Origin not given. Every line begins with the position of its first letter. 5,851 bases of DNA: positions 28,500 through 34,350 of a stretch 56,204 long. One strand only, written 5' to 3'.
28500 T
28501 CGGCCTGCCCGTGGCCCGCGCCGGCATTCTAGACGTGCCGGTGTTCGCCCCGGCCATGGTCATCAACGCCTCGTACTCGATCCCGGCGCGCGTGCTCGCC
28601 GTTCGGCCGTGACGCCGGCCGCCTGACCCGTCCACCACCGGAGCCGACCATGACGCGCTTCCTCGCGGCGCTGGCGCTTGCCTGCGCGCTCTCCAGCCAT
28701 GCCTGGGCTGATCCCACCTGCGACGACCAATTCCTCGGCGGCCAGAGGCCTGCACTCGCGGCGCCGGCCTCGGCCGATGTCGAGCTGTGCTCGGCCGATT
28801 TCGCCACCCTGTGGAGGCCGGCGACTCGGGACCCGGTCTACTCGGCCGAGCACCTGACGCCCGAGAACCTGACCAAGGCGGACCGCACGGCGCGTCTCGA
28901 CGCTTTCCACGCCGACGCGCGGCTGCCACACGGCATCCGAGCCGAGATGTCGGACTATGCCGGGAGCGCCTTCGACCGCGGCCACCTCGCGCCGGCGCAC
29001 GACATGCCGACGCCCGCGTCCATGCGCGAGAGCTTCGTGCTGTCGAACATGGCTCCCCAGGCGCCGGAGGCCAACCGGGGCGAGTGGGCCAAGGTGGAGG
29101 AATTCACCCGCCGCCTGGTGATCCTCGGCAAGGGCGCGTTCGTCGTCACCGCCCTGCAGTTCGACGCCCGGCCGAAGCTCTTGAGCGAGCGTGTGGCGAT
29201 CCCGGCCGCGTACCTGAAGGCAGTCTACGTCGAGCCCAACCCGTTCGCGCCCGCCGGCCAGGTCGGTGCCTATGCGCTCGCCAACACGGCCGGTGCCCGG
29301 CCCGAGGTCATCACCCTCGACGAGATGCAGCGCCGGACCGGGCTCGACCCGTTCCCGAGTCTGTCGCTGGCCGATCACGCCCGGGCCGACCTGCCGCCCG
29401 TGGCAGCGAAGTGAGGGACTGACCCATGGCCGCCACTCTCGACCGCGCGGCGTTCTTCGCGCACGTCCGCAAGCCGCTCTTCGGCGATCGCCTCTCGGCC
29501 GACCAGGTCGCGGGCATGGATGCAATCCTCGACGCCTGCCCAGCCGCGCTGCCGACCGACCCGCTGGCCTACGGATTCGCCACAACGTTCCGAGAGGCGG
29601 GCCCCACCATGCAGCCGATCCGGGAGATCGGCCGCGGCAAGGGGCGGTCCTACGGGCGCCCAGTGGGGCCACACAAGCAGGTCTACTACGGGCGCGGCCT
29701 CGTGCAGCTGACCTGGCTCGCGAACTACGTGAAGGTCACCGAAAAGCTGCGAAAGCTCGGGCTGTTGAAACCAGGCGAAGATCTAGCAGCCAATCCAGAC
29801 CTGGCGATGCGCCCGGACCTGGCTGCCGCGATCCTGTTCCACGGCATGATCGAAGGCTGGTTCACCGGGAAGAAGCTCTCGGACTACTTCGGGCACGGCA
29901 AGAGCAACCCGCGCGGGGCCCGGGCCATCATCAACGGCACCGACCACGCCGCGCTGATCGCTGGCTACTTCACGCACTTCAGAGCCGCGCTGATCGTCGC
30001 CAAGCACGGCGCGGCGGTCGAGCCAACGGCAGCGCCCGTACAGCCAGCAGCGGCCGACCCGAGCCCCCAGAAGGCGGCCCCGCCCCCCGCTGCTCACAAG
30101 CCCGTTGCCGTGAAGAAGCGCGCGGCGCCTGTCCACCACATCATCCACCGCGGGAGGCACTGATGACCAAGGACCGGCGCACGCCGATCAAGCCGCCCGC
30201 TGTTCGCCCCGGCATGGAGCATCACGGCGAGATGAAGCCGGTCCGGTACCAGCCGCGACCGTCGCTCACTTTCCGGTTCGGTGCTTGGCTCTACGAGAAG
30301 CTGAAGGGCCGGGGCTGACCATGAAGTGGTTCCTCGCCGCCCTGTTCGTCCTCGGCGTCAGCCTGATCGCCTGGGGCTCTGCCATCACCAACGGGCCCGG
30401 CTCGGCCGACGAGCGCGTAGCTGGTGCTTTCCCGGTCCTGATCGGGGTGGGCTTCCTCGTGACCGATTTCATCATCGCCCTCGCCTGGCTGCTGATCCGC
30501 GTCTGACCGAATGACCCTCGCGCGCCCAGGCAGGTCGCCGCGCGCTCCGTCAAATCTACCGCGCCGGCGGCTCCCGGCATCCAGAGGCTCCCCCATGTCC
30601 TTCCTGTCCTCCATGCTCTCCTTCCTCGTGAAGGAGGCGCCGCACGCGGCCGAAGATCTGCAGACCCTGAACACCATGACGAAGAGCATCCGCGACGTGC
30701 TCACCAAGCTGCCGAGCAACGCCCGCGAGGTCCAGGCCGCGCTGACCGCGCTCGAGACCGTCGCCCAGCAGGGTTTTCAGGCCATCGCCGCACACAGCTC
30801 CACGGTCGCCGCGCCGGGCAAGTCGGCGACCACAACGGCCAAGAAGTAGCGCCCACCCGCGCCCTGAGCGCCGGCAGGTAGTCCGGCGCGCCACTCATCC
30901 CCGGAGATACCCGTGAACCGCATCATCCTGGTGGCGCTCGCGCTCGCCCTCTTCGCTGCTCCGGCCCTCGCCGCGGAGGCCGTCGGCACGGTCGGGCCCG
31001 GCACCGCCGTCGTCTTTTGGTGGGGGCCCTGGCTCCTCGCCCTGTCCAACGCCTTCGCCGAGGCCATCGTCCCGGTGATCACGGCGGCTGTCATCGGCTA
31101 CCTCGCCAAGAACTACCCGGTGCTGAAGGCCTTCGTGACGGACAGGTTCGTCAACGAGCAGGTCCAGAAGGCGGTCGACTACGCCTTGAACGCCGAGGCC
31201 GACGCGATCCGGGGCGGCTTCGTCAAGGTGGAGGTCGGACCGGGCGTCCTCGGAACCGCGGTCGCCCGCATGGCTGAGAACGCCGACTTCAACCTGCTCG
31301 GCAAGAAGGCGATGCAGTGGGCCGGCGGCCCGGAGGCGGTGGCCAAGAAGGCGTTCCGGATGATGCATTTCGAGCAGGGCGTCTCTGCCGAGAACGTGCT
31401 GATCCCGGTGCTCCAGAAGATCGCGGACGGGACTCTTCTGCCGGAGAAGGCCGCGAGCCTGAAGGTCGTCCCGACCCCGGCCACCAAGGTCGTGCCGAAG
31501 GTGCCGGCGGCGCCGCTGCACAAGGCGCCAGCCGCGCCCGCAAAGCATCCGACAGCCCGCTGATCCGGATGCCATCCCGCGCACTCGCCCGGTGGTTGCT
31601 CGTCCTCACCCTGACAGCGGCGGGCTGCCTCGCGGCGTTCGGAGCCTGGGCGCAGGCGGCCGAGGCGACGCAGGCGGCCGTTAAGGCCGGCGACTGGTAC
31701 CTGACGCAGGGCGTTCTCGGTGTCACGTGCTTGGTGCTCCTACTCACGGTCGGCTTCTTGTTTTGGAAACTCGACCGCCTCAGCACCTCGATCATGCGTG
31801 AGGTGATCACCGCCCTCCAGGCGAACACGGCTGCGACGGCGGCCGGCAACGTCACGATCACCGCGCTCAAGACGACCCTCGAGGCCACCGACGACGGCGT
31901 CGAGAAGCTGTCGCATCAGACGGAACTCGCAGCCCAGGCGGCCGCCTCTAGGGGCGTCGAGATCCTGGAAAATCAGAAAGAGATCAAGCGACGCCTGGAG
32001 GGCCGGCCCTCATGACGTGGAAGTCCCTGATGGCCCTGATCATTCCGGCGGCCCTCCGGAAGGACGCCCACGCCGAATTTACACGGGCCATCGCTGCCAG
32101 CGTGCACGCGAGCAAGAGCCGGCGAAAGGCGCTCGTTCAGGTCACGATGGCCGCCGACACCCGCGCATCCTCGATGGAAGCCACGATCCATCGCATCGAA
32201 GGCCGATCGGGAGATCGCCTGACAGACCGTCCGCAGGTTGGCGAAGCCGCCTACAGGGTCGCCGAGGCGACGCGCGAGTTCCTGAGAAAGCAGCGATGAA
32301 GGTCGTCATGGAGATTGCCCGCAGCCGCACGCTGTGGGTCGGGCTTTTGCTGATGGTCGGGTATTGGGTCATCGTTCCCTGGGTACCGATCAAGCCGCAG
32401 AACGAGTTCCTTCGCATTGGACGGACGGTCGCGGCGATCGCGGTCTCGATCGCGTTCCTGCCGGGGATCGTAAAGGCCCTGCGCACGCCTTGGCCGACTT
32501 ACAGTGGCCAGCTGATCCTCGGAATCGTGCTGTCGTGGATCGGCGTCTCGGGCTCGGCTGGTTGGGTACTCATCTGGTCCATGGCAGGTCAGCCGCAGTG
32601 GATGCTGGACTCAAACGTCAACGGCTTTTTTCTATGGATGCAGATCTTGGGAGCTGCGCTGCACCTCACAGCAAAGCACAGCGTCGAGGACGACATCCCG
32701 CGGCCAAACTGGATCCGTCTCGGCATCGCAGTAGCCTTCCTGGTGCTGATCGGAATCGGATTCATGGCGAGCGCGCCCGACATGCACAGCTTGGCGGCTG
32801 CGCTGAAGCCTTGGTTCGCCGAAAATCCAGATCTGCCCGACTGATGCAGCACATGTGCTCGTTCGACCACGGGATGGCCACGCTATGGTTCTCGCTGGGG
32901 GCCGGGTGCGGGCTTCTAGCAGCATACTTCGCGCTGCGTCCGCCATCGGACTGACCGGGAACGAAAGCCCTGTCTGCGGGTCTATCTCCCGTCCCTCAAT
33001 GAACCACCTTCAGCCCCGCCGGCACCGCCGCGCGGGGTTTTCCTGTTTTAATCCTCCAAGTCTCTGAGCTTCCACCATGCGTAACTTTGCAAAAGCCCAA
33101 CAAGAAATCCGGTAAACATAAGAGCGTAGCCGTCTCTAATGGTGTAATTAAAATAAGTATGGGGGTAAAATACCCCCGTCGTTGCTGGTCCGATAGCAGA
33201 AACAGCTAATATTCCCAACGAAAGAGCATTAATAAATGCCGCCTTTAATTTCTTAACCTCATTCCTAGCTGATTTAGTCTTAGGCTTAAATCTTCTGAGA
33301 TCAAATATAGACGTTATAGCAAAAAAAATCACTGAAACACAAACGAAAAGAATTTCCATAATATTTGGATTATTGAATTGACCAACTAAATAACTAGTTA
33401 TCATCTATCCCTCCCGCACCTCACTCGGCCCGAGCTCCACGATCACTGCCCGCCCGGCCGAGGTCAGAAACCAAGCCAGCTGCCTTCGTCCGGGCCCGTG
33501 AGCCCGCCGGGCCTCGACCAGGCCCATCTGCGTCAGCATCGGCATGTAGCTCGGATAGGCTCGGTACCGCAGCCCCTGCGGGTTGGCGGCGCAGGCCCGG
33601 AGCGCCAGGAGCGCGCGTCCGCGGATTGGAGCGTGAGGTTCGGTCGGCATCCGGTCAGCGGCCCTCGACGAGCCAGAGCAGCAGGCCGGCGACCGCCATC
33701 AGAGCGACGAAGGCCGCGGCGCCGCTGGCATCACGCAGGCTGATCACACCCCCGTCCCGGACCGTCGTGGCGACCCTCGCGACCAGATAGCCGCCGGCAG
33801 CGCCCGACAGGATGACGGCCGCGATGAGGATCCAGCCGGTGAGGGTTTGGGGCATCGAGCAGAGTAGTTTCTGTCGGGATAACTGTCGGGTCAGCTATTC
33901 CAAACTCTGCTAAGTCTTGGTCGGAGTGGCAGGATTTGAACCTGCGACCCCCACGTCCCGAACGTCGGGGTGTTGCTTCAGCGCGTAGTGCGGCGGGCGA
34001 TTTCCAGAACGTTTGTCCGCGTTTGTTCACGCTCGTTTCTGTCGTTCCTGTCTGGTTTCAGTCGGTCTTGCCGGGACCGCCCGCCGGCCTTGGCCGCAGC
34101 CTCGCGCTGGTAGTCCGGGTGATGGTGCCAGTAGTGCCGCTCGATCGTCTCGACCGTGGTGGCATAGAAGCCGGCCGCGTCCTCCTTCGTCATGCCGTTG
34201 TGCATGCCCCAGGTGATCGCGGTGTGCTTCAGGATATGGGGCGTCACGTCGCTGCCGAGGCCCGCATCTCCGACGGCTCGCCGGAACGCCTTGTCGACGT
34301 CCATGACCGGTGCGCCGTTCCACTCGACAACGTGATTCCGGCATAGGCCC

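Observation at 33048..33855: Three-gene accessory operon beside attP, with a sharply AT-rich terminal cassette, co-oriented with the tRNA that integration would rebuild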

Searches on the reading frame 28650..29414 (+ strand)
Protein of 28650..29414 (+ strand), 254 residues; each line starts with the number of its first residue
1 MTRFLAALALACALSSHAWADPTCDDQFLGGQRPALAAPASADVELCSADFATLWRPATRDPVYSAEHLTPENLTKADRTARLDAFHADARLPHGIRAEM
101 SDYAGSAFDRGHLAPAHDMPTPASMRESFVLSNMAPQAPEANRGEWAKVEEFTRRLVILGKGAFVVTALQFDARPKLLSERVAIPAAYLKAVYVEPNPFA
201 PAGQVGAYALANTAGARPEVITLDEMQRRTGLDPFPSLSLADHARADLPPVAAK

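Call 93: search_protein_families(library=pfam, proteins=[window:28650-29414:+], max_evalue=0.01)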
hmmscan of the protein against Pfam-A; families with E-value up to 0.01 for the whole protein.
window:28650-29414:+ (254 aa): 1 family
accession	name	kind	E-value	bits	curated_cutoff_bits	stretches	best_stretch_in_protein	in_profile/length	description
PF01223.29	Endonuclease_NS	-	1e-35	123.9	23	1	44-236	17-218/223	DNA/RNA non-specific endonuclease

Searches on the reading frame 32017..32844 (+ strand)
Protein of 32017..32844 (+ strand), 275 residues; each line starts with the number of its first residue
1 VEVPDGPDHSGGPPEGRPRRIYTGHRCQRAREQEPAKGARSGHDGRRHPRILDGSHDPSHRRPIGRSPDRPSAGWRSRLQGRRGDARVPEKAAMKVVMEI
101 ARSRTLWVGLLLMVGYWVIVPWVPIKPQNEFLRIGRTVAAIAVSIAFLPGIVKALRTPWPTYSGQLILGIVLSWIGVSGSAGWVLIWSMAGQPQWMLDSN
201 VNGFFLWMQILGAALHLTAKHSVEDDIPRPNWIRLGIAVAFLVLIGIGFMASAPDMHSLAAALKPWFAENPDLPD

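Call 7: search_protein_families(library=pfam, proteins=[window:32017-32844:+], max_evalue=1)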
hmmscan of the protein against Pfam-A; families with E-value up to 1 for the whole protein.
window:32017-32844:+ (275 aa): 2 families
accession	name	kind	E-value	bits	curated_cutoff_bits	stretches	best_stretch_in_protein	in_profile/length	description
PF24394.1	TMEM62_C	-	0.013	15.6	21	1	95-123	53-81/225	TMEM62 C-terminal domain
PF11118.13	DUF2627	-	0.049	14.6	22.4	1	152-185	28-61/76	Protein of unknown function (DUF2627)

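Call 8: search_protein_families(library=phrogs, proteins=[window:32017-32844:+], max_evalue=1)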
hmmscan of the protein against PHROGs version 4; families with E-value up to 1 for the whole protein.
window:32017-32844:+ (275 aa): 2 families
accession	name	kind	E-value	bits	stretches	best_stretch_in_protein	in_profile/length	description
phrog_36610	-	unknown function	2e-05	25.7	1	103-245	9-150/161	-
phrog_26295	-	unknown function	0.14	13.5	0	120-171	27-76/86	-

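Call 9: search_protein_families(library=padloc, proteins=[window:32017-32844:+], max_evalue=1)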
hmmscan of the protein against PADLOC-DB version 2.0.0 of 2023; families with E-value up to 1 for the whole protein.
window:32017-32844:+ (275 aa): 0 families

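Call 45: search_protein_families(library=ncbifam, proteins=[window:32017-32844:+], max_evalue=1)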
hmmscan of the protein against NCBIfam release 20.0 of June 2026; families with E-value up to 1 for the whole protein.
window:32017-32844:+ (275 aa): 0 families

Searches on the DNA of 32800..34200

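Call 18: search_rna_families(source=window, start=32800, end=34200, threshold=evalue, max_evalue=10, show_alignments=3)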
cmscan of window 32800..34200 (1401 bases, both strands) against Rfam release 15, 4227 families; matches with E-value up to 10: 5.
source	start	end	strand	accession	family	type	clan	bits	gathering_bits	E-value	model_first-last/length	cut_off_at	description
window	33921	33960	-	RF00005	tRNA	Gene; tRNA;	CL00001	18.6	29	0.99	1-71/71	no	tRNA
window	33620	33728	+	RF01954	SOX2OT_exon4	Gene; lncRNA;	-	17.4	40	1.1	1-109/109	no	SOX2 overlapping transcript exon 4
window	33145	33228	+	RF02937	Clostridiales-2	Gene; sRNA;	-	15.4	58.6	2.1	1-82/82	no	Clostridiales-2 RNA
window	32898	33048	-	RF02632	Hrs10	Gene; sRNA;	-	14.1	108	4.8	1-148/148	no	Hfq-regulated sRNA 10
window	33261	33352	+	RF00114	S15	Cis-reg; leader;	CL00121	13.3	39.5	4.4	1-117/117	no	Ribosomal S15 leader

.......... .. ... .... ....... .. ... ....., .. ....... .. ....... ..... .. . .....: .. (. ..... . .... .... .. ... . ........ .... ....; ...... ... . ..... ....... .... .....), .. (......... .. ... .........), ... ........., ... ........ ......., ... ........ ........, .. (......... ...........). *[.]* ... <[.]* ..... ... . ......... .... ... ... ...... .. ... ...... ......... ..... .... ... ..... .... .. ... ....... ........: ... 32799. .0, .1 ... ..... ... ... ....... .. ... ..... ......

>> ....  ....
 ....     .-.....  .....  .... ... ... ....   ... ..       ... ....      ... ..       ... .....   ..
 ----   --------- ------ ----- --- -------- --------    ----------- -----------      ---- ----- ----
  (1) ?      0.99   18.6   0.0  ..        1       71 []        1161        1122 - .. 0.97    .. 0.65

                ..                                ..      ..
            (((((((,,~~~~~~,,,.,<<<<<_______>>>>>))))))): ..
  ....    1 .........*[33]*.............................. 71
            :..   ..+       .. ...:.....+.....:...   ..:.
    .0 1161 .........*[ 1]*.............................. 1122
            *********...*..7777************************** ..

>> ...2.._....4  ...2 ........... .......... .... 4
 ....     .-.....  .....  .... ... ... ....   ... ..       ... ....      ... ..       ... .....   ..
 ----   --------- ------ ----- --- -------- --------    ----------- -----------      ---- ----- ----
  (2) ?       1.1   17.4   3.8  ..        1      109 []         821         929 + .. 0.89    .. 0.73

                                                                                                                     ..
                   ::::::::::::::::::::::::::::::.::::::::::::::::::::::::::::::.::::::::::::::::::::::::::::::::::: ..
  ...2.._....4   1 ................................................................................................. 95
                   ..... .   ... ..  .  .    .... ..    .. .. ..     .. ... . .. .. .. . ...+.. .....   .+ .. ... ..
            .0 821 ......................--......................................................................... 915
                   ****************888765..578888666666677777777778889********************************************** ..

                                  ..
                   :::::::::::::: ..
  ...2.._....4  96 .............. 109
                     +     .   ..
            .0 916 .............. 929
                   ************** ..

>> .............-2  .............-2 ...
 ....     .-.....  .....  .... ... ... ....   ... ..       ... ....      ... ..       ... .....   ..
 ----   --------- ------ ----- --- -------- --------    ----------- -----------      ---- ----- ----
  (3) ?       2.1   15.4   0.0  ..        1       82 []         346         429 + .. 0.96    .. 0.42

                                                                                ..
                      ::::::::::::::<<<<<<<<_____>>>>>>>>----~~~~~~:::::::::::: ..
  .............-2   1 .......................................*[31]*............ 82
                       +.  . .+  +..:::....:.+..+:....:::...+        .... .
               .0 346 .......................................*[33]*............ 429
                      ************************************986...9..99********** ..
